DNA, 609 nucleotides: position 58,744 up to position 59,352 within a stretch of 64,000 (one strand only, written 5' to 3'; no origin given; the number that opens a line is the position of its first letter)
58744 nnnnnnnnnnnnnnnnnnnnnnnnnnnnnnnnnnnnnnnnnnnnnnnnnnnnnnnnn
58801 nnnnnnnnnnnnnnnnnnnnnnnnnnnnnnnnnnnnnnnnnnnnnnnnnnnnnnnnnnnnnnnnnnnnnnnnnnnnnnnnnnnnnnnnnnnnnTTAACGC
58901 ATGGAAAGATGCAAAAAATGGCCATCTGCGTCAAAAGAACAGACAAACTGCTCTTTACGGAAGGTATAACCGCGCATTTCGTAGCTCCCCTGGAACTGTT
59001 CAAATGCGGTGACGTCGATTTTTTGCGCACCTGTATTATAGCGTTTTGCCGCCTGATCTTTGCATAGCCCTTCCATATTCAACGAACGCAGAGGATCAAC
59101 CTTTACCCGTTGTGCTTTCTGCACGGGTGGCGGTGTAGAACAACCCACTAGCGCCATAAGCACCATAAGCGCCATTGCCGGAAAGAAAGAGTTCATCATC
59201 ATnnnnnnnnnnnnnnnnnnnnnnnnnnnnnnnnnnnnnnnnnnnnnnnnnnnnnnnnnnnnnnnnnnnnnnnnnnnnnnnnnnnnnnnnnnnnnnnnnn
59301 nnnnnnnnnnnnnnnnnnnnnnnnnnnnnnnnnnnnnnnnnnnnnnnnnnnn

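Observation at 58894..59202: YsaB is 102 aa, three residues longer than I remember for K-12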

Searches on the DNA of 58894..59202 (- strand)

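Call 3: search_dna_similar(query=window:58894-59202:-, collection=ecoli_genomes, mode=near, max_rows=40, rows=spread)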
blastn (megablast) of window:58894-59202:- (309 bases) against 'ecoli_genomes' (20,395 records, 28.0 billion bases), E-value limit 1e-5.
Records with a match: 5425; places in all: 5430; records where one place covers at least 80% of the query: 5422.
Genomes with a match: 5425 of 5426; with a place that covers at least 80% of the query: 5422. Places per genome that has any: lowest 1, median 1, highest 2. On chromosomes: 5430 places; on plasmids: 0.
Best place of each record, by identity: >=99% 548; 95-99% 288; 90-95% 4314; 80-90% 275.
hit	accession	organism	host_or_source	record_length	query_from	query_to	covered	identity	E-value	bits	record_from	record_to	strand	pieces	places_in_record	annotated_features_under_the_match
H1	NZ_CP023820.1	Escherichia coli strain 7/2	Homo sapiens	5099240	1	309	100%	100.0%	6e-160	571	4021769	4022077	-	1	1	ysaB: YsaB family lipoprotein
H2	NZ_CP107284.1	Escherichia coli strain SW4848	Water from a lake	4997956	1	309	100%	100.0%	6e-160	571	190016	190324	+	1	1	ysaB: YsaB family lipoprotein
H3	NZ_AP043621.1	Escherichia coli strain AST215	Homo sapiens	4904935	1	309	100%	100.0%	6e-160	571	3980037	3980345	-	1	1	ysaB: YsaB family lipoprotein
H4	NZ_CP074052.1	Escherichia coli strain PD23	Pig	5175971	1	309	100%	99.7%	3e-158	566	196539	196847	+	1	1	ysaB: YsaB family lipoprotein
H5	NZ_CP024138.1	Escherichia coli strain 14EC020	clinical patient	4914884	1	309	100%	96.8%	3e-143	516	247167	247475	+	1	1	ysaB: YsaB family lipoprotein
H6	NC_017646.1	Escherichia coli O7:K1 str. CE10 strain CE10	Homo sapiens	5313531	1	309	100%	95.5%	8e-134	484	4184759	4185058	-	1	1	ysaB: YsaB family lipoprotein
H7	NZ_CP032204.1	Escherichia coli strain AR_0013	missing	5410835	1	309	100%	95.1%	4e-132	479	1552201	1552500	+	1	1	ysaB: YsaB family lipoprotein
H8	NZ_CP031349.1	Escherichia coli O145 strain RM9467-C1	Cattle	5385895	1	309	100%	92.9%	2e-120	440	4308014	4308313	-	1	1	ysaB: YsaB family lipoprotein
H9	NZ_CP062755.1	Escherichia coli O157:H7 strain Z903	Bovine Faeces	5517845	1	309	100%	92.9%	2e-120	440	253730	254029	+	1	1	ysaB: YsaB family lipoprotein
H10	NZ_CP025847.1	Escherichia coli strain 602354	Homo sapiens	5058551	1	309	100%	92.6%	8e-119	435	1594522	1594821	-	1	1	ysaB: YsaB family lipoprotein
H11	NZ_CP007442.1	Escherichia coli ACN001 strain ACN001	-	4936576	1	309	100%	92.6%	8e-119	435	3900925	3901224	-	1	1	ysaB: YsaB family lipoprotein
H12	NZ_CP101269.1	Escherichia coli strain EC21Z-048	Homo sapiens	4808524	1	309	100%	92.6%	8e-119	435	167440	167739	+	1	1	ysaB: YsaB family lipoprotein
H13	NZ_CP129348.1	Escherichia coli strain STEC435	Homo sapiens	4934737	1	309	100%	92.6%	8e-119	435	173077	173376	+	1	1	ysaB: YsaB family lipoprotein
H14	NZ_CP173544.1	Escherichia coli strain 98206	Homo sapiens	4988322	1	309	100%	92.6%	8e-119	435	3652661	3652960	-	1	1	ysaB: YsaB family lipoprotein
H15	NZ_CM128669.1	Escherichia coli strain EC98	pharyngeal swab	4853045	1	309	100%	92.6%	8e-119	435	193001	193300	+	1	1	ysaB: YsaB family lipoprotein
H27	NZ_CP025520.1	Escherichia coli strain DH5alpha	common laboratory strain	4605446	1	309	100%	91.9%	2e-115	424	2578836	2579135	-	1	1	ysaB: YsaB family lipoprotein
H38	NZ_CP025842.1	Escherichia coli strain 720632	Homo sapiens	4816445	1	309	100%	88.3%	4e-97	363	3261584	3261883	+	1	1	ysaB: YsaB family lipoprotein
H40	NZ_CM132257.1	Escherichia coli strain 22AR0118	Homo sapiens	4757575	145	309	53%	93.9%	3e-63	250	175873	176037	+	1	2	YsaB family lipoprotein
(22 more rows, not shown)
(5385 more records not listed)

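Call 6: get_annotated_region(hit=H27, flank=1500)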
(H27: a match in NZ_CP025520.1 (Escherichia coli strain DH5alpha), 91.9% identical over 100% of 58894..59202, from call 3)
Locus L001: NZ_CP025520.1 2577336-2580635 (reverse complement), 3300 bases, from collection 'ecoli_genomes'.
description: Escherichia coli strain DH5alpha chromosome, complete genome
organism: Escherichia coli strain DH5alpha (NCBI taxid 562)
replicon: chromosome; assembly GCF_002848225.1
host: -; source: common laboratory strain; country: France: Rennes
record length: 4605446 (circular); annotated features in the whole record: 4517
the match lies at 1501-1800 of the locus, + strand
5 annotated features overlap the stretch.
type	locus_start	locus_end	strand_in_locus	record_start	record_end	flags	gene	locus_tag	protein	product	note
CDS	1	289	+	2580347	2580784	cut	yiaA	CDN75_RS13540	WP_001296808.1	inner membrane protein YiaA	-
CDS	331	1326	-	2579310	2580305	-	wecH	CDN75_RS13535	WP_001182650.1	O-acetyltransferase WecH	-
CDS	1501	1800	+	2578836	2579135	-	ysaB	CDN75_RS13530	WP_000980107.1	YsaB family lipoprotein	-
CDS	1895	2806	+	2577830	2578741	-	glyQ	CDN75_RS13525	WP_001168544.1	glycine--tRNA ligase subunit alpha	-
CDS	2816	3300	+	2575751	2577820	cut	glyS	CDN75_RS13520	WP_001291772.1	glycine--tRNA ligase subunit beta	-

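Call 7: get_annotated_region(hit=H1, flank=1500)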
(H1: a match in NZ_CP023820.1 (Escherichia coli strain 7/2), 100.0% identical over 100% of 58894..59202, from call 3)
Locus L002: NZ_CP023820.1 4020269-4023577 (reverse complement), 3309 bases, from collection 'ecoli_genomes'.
description: Escherichia coli strain 7/2 chromosome, complete genome
organism: Escherichia coli strain 7/2 (NCBI taxid 562)
replicon: chromosome; assembly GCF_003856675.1
host: Homo sapiens; source: feces; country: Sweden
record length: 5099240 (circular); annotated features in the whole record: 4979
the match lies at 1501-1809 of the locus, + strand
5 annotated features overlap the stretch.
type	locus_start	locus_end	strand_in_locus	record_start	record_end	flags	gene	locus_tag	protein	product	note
CDS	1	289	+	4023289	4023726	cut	yiaA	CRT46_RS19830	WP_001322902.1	inner membrane protein YiaA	-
CDS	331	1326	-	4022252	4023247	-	wecH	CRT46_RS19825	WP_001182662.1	O-acetyltransferase WecH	-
CDS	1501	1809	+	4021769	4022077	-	ysaB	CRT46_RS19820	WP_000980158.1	YsaB family lipoprotein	-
CDS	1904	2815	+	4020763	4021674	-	glyQ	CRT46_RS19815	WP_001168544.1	glycine--tRNA ligase subunit alpha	-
CDS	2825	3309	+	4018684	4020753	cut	glyS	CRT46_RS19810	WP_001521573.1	glycine--tRNA ligase subunit beta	-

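Call 8: get_annotated_region(hit=H5, flank=1500)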
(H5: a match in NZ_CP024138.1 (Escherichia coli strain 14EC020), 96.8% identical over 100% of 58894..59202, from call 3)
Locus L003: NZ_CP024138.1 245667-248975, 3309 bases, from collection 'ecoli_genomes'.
description: Escherichia coli strain 14EC020 chromosome, complete genome
organism: Escherichia coli strain 14EC020 (NCBI taxid 562)
replicon: chromosome; assembly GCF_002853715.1
host: -; source: clinical patient; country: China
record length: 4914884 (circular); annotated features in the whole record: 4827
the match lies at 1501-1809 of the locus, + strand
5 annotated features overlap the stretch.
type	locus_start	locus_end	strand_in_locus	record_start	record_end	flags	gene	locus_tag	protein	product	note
CDS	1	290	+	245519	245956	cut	yiaA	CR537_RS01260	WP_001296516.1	inner membrane protein YiaA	-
CDS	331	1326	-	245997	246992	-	wecH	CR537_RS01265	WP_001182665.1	O-acetyltransferase WecH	-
CDS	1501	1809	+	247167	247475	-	ysaB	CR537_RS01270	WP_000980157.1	YsaB family lipoprotein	-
CDS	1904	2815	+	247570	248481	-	glyQ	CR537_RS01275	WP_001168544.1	glycine--tRNA ligase subunit alpha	-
CDS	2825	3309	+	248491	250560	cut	glyS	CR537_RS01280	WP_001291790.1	glycine--tRNA ligase subunit beta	-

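Call 9: get_annotated_region(hit=H6, flank=1500)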
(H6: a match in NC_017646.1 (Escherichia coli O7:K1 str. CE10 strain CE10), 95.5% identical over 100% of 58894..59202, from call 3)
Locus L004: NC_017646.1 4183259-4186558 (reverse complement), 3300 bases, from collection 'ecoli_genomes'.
description: Escherichia coli O7:K1 str. CE10, complete sequence
organism: Escherichia coli O7:K1 str. CE10 strain CE10 (NCBI taxid 1072459)
replicon: chromosome; assembly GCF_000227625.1
host: Homo sapiens; source: cerebrospinal fluid of a neonate with meningitis; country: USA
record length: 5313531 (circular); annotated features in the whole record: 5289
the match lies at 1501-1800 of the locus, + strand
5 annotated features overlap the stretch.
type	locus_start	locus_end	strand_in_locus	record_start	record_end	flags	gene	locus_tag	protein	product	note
CDS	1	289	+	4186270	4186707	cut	yiaA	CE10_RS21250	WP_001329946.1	inner membrane protein YiaA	-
CDS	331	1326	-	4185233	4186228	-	wecH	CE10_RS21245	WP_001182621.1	O-acetyltransferase WecH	-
CDS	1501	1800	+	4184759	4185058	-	ysaB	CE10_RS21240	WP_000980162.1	YsaB family lipoprotein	-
CDS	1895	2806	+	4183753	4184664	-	glyQ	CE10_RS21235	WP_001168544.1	glycine--tRNA ligase subunit alpha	-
CDS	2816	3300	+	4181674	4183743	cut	glyS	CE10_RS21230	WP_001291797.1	glycine--tRNA ligase subunit beta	-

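Call 10: get_annotated_region(hit=H38, flank=1500)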
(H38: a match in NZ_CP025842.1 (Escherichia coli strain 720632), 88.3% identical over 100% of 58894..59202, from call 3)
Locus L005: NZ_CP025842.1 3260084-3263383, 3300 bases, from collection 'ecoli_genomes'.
description: Escherichia coli strain 720632 chromosome, complete genome
organism: Escherichia coli strain 720632 (NCBI taxid 562)
replicon: chromosome; assembly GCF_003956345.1
host: Homo sapiens; source: stool; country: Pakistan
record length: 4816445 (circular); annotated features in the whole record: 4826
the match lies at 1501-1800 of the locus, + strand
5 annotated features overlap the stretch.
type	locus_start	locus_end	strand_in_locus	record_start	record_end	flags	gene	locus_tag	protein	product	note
CDS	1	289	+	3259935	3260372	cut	yiaA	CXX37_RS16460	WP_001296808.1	inner membrane protein YiaA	-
CDS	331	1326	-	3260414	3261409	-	wecH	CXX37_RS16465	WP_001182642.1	O-acetyltransferase WecH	-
CDS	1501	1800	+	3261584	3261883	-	ysaB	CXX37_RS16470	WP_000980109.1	YsaB family lipoprotein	-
CDS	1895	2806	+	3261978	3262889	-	glyQ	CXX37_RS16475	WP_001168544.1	glycine--tRNA ligase subunit alpha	-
CDS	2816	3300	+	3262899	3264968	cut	glyS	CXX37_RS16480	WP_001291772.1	glycine--tRNA ligase subunit beta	-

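Call 13: search_dna_similar(query=window:59114-59193:-, collection=ecoli_genomes, mode=distant, max_rows=60, rows=spread)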
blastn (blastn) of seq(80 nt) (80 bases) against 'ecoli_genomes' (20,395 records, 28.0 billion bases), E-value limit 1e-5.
Records with a match: 5425; places in all: 5427; records where one place covers at least 80% of the query: 5423.
Genomes with a match: 5425 of 5426; with a place that covers at least 80% of the query: 5423. Places per genome that has any: lowest 1, median 1, highest 2. On chromosomes: 5427 places; on plasmids: 0.
Best place of each record, by identity: >=99% 637; 95-99% 197; 80-90% 4589; 60-80% 2.
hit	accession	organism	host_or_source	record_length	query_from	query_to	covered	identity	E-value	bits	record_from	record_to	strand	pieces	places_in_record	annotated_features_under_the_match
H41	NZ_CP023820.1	Escherichia coli strain 7/2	Homo sapiens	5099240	1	80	100%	100.0%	2e-32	145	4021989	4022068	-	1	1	ysaB: YsaB family lipoprotein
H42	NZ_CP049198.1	Escherichia coli strain E686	Homo sapiens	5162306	1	80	100%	100.0%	2e-32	145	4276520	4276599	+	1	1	ysaB: YsaB family lipoprotein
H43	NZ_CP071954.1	Escherichia coli strain SB0258h1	Manawatu river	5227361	1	80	100%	100.0%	2e-32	145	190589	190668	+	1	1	ysaB: YsaB family lipoprotein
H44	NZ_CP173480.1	Escherichia coli strain 98222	Homo sapiens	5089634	1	80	100%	100.0%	2e-32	145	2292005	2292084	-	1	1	ysaB: YsaB family lipoprotein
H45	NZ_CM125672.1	Escherichia coli strain 2020N21-110-24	not applicable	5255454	1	80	100%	100.0%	2e-32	145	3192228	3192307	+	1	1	ysaB: YsaB family lipoprotein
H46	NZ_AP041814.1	Escherichia coli O166:H15 strain JNE21-009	Homo sapiens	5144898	1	80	100%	100.0%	2e-32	145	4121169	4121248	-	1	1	ysaB: YsaB family lipoprotein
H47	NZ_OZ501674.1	Escherichia coli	Homo sapiens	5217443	1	80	100%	100.0%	2e-32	145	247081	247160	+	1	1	ysaB: YsaB family lipoprotein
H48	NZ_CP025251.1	Escherichia coli strain BH100 substr. MG2017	Homo sapiens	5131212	1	80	100%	98.8%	9e-31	141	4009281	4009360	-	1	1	ysaB: YsaB family lipoprotein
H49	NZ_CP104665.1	Escherichia coli strain 2021CK-00607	Homo sapiens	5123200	1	80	100%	98.8%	9e-31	141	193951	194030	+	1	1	ysaB: YsaB family lipoprotein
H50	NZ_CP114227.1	Escherichia coli strain N4220121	wastewater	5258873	1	80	100%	98.8%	9e-31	141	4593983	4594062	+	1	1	ysaB: YsaB family lipoprotein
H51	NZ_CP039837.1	Escherichia coli O55:H7 strain USDA5905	Food (meat)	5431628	1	80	100%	87.5%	6e-20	104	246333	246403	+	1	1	ysaB: YsaB family lipoprotein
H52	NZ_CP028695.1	Escherichia coli strain 107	cattle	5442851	1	80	100%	87.5%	6e-20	104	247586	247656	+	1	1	ysaB: YsaB family lipoprotein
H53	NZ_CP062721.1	Escherichia coli O157:H7 strain Z1815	Bovine Faeces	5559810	1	80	100%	87.5%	6e-20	104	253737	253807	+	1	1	ysaB: YsaB family lipoprotein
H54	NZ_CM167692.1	Escherichia coli strain NCCP 13892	Homo sapiens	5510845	1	80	100%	87.5%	6e-20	104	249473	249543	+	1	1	ysaB: YsaB family lipoprotein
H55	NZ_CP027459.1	Escherichia coli strain 90-3040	missing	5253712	1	80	100%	86.3%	3e-18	100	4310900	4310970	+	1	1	ysaB: YsaB family lipoprotein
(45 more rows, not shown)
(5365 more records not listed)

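Call 19: get_annotated_region(hit=H48, flank=300)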
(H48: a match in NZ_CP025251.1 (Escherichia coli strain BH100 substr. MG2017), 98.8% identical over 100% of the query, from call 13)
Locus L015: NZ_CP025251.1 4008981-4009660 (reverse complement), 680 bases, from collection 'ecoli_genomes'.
description: Escherichia coli strain BH100 substr. MG2017 chromosome, complete genome
organism: Escherichia coli strain BH100 substr. MG2017 (NCBI taxid 562)
replicon: chromosome; assembly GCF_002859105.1
host: Homo sapiens; source: urine; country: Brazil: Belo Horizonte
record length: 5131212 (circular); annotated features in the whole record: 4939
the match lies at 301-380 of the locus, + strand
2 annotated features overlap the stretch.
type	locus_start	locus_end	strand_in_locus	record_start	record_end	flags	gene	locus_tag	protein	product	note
CDS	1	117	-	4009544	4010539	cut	wecH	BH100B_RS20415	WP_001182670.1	O-acetyltransferase WecH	-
CDS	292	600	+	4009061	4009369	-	ysaB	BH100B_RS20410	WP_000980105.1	YsaB family lipoprotein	-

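Call 20: get_annotated_region(hit=H49, flank=300)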
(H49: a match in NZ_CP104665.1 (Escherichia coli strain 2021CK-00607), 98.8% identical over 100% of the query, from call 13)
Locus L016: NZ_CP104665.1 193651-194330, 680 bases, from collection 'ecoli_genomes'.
description: Escherichia coli strain 2021CK-00607 chromosome, complete genome
organism: Escherichia coli strain 2021CK-00607 (NCBI taxid 562)
replicon: chromosome; assembly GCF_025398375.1
host: Homo sapiens; source: urine; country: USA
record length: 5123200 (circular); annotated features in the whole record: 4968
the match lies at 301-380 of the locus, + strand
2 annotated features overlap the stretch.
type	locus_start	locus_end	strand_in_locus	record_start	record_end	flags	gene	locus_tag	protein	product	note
CDS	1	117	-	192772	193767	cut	wecH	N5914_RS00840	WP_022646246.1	O-acetyltransferase WecH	-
CDS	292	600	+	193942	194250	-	ysaB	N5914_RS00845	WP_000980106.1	YsaB family lipoprotein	-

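Call 21: get_annotated_region(hit=H50, flank=300)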
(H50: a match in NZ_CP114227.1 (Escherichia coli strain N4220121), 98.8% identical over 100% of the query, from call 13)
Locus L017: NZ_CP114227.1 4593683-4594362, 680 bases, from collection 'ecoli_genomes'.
description: Escherichia coli strain N4220121 chromosome, complete genome
organism: Escherichia coli strain N4220121 (NCBI taxid 562)
replicon: chromosome; assembly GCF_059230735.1
host: -; source: wastewater; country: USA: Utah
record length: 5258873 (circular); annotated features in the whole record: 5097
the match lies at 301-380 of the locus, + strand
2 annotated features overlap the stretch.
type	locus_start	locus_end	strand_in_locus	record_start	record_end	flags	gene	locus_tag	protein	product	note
CDS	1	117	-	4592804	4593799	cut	wecH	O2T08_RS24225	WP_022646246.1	O-acetyltransferase WecH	-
CDS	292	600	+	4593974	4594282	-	ysaB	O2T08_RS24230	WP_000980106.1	YsaB family lipoprotein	-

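Call 39: get_annotated_region(hit=H40, flank=2500)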
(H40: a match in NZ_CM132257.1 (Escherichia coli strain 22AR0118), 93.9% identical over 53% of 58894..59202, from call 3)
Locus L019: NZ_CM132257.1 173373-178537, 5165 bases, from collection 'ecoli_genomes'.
description: Escherichia coli strain 22AR0118 chromosome, whole genome shotgun sequence
organism: Escherichia coli strain 22AR0118 (NCBI taxid 562)
replicon: chromosome; assembly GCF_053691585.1
host: Homo sapiens; source: urine; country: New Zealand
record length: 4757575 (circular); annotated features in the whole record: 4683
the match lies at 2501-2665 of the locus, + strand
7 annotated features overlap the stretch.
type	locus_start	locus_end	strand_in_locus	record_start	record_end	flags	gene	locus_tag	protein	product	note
CDS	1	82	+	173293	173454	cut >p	-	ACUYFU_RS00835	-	YsaB family lipoprotein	incomplete; partial in the middle of a contig; missing C-terminus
CDS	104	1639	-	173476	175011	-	tnpC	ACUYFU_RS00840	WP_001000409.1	IS66 family transposase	-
CDS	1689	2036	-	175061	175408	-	tnpB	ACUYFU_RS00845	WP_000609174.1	IS66 family insertion sequence element accessory protein TnpB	TnpB, as the term is used for proteins encoded by IS66 family insertion elements, is considered an accessory protein, ...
CDS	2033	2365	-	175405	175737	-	-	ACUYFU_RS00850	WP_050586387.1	transposase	-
CDS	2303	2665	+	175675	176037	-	-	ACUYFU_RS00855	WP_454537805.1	YsaB family lipoprotein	-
CDS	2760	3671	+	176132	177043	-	glyQ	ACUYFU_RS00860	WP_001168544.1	glycine--tRNA ligase subunit alpha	-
CDS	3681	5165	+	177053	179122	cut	glyS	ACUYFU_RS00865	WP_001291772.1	glycine--tRNA ligase subunit beta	-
